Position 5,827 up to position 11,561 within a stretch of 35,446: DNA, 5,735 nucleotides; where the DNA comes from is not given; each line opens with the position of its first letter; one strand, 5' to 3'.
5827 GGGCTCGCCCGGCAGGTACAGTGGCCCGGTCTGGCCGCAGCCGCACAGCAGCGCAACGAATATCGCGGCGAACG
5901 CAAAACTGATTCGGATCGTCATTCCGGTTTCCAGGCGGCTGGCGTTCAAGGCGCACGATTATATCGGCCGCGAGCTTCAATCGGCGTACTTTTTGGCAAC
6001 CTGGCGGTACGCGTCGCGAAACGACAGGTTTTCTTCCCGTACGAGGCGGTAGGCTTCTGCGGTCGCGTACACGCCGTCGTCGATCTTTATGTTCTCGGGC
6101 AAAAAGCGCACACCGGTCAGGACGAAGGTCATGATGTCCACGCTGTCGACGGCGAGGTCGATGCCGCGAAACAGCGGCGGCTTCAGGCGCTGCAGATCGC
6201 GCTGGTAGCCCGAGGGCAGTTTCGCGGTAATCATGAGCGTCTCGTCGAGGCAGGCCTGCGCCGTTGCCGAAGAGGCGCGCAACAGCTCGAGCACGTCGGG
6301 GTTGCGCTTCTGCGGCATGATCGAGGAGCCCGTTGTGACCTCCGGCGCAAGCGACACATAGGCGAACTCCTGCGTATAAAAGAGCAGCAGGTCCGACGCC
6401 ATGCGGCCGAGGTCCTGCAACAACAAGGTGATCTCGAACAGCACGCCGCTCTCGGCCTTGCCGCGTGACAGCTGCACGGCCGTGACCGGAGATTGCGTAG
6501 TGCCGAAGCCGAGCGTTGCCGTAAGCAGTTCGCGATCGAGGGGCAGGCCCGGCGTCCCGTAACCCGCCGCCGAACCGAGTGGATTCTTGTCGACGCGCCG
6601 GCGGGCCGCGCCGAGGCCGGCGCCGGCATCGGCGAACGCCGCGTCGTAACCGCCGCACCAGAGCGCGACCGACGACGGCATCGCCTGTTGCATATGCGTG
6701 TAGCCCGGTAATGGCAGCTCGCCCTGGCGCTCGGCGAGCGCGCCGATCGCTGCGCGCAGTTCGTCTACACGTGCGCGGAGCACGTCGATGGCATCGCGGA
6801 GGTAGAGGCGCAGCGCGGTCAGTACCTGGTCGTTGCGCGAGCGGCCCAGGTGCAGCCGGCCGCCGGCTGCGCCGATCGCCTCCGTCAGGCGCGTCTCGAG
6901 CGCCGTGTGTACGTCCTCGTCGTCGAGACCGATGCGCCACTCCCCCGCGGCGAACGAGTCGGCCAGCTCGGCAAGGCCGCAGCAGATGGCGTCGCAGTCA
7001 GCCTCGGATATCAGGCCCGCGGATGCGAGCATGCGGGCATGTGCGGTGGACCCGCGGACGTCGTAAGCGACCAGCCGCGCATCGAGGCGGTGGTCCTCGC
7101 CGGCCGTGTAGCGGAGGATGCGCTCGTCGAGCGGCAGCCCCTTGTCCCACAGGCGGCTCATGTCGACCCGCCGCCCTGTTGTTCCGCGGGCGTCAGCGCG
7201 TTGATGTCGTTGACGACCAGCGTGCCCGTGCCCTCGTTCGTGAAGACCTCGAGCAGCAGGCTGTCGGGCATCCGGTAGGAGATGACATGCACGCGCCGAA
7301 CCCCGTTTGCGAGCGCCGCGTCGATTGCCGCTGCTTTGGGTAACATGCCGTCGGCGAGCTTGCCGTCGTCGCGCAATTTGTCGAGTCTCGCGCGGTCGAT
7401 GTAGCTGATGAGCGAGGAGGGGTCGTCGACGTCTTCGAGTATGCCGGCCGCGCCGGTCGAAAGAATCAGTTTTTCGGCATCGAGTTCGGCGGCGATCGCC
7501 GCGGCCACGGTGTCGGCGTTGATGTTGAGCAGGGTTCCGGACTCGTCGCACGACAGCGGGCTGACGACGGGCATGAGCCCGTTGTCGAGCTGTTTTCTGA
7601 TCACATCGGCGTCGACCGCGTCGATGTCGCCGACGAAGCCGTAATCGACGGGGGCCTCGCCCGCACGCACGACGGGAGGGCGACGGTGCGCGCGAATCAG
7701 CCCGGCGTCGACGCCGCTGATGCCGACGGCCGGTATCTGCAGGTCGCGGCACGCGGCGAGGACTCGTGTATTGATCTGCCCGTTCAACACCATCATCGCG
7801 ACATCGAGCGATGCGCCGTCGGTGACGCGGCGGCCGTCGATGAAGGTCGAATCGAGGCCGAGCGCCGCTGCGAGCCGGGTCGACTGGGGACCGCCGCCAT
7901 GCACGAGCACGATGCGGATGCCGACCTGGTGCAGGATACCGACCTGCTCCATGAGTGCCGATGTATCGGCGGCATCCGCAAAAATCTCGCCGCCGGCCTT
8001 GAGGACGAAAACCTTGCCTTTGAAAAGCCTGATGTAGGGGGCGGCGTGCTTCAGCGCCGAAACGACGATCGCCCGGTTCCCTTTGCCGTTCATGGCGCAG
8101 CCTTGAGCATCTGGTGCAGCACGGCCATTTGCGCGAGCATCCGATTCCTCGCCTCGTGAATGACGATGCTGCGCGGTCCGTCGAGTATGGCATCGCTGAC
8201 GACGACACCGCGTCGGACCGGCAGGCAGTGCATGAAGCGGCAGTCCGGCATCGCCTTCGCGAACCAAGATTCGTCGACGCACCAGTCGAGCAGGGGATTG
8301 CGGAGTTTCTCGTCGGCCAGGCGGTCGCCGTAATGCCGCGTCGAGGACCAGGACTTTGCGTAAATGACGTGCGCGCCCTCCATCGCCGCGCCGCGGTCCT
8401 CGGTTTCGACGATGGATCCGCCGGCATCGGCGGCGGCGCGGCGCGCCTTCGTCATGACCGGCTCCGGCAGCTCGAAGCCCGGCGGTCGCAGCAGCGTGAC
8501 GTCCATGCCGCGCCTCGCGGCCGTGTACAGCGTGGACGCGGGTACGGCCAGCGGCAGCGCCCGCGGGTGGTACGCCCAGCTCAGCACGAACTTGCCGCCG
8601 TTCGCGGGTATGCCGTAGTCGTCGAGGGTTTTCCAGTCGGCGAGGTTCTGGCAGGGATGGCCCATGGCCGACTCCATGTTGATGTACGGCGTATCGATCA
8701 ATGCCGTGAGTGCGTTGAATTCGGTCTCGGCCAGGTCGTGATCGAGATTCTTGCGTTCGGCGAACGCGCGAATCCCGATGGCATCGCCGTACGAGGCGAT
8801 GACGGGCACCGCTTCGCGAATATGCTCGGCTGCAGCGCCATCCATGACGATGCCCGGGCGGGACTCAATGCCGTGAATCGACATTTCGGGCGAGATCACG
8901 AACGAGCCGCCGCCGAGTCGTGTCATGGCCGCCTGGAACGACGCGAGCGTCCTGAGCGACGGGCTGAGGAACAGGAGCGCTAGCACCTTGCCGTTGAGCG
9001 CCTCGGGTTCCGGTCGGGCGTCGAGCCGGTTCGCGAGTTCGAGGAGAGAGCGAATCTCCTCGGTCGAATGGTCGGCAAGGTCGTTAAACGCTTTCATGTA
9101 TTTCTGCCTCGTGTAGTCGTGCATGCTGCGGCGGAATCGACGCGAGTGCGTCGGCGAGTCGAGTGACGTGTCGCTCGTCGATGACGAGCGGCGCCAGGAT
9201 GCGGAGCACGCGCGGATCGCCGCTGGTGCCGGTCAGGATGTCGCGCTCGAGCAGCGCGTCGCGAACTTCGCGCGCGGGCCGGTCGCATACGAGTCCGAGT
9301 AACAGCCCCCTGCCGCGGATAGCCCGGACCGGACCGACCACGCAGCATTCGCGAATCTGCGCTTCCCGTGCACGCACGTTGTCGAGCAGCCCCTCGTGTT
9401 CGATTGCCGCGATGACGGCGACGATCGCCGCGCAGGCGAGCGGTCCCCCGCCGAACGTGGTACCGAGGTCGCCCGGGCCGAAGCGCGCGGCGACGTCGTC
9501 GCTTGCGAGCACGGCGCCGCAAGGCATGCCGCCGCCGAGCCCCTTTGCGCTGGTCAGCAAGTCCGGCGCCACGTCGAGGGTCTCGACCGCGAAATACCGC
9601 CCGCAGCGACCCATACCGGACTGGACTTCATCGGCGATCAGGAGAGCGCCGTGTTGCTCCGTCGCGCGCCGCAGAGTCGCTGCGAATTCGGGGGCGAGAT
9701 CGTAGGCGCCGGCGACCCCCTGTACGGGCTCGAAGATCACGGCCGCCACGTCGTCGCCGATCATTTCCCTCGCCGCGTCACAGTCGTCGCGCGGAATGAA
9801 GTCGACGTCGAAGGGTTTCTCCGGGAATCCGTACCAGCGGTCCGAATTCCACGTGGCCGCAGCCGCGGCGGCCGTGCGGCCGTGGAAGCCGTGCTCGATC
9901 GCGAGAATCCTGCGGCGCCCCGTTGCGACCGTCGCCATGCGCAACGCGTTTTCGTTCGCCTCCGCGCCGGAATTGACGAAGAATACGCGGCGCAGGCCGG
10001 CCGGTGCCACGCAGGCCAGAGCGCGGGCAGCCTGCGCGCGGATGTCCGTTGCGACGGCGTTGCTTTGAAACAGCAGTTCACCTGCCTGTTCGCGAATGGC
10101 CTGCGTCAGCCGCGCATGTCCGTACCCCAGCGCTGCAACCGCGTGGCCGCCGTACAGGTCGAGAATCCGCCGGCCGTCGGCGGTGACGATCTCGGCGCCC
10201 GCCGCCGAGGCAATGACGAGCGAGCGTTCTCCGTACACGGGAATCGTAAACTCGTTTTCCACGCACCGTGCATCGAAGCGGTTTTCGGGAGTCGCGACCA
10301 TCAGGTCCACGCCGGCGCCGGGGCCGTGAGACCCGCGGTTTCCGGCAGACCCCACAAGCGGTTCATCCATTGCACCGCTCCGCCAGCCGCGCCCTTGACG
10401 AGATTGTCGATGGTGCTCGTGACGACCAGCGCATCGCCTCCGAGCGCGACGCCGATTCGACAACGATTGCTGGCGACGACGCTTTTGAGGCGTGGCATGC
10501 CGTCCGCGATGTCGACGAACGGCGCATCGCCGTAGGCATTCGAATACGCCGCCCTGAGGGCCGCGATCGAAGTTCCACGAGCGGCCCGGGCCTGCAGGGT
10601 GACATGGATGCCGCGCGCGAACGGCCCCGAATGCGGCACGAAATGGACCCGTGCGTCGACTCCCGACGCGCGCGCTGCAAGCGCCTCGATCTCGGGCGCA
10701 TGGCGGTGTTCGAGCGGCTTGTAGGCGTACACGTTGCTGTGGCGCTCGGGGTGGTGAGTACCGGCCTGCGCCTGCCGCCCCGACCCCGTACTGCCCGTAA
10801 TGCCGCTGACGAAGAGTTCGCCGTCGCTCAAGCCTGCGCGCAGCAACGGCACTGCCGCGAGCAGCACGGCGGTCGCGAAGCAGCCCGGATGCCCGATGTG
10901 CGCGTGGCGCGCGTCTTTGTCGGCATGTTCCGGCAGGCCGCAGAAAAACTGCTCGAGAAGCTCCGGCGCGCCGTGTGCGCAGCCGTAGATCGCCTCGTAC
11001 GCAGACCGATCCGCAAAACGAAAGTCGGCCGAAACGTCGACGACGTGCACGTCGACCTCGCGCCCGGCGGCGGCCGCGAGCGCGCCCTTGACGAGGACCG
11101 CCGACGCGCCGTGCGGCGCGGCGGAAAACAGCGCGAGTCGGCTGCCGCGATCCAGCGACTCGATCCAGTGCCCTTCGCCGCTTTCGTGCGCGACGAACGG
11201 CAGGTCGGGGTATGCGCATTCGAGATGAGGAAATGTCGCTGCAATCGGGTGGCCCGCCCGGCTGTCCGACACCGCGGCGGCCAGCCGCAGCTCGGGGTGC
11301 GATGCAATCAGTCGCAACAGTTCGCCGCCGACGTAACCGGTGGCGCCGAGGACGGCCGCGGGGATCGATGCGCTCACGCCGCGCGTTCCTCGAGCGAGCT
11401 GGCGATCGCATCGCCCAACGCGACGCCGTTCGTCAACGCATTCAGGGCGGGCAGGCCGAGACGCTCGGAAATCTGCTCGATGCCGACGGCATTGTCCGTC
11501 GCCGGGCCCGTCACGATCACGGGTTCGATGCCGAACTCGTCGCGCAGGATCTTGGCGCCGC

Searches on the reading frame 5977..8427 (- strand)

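Call 64: search_protein_families(library=pfam, proteins=[window:5977-8427:-], max_evalue=0.00001)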
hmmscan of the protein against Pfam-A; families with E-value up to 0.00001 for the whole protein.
window:5977-8427:- (816 aa): 1 family
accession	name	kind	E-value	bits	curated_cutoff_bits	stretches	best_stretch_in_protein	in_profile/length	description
PF00206.25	Lyase_1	-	3.4e-50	171.7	27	1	444-721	16-308/312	Lyase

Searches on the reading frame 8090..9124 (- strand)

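Call 64: search_protein_families(library=pfam, proteins=[window:8090-9124:-], max_evalue=0.00001)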
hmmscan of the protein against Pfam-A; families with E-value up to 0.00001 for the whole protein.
window:8090-9124:- (344 aa): 2 families
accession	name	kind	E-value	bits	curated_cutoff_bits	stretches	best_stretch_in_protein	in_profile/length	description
PF00185.30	OTCace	-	4.5e-30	105.2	29.4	1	196-337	17-155/157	Aspartate/ornithine carbamoyltransferase, Asp/Orn binding domain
PF02729.26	OTCace_N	-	7.1e-26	91.5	29.9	1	12-167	2-146/148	Aspartate/ornithine carbamoyltransferase, carbamoyl-P binding domain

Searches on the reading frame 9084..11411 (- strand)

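Call 64: search_protein_families(library=pfam, proteins=[window:9084-11411:-], max_evalue=0.00001)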
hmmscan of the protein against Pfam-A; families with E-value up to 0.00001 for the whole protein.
window:9084-11411:- (775 aa): 1 family
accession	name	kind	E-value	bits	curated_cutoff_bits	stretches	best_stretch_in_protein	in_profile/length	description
PF00202.27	Aminotran_3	-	1.9e-87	294.1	30.5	1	398-758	11-401/403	Aminotransferase class-III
